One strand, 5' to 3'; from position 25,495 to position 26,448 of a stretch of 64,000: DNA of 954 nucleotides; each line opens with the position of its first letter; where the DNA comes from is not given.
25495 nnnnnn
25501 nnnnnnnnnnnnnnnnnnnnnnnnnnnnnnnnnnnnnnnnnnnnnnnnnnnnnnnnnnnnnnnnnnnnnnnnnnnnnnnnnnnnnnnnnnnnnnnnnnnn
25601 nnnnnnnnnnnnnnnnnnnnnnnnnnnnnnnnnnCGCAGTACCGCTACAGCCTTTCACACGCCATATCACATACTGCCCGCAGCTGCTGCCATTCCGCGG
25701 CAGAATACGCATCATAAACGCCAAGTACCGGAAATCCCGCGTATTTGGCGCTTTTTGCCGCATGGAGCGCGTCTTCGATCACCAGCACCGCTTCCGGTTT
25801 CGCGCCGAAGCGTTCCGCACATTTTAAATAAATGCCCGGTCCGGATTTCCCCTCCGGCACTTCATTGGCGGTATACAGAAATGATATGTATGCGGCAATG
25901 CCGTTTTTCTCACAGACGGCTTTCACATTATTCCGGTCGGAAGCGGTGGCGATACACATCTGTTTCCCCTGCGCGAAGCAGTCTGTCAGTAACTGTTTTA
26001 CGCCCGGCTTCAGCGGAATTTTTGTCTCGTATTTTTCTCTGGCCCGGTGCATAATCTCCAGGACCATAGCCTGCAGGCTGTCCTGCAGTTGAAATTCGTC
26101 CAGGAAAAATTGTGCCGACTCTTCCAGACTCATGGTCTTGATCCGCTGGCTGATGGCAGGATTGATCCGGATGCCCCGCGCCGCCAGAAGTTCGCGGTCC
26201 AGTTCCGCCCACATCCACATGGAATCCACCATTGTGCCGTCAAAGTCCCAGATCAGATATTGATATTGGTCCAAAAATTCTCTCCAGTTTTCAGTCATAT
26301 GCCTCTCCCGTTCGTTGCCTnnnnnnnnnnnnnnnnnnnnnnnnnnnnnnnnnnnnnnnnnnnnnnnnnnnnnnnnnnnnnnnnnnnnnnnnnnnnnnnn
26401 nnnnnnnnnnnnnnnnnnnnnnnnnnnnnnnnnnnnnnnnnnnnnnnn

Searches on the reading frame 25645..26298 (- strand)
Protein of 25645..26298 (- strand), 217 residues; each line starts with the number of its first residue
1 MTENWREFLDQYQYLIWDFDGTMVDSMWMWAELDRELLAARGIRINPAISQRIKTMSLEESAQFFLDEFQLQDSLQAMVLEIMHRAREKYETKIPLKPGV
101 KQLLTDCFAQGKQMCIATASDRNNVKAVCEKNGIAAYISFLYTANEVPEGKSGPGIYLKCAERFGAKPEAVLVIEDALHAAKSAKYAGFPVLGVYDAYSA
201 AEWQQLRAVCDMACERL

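Call 11: search_protein_families(library=pfam, proteins=[window:25645-26298:-], max_evalue=0.01)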
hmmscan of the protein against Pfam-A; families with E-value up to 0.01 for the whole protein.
window:25645-26298:- (217 aa): 4 families
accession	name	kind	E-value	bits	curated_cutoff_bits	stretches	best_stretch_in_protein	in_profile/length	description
PF13419.12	HAD_2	-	5.8e-24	85.6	23.8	1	15-194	1-178/178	Haloacid dehalogenase-like hydrolase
PF00702.32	Hydrolase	-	1.4e-20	74.9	26.4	1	15-188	4-191/191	haloacid dehalogenase-like hydrolase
PF12710.13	HAD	-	3.4e-08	34.6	27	1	16-136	2-130/189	haloacid dehalogenase-like hydrolase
PF03031.24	NIF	-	0.0031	17.7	21.8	1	78-192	24-132/160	NLI interacting factor-like phosphatase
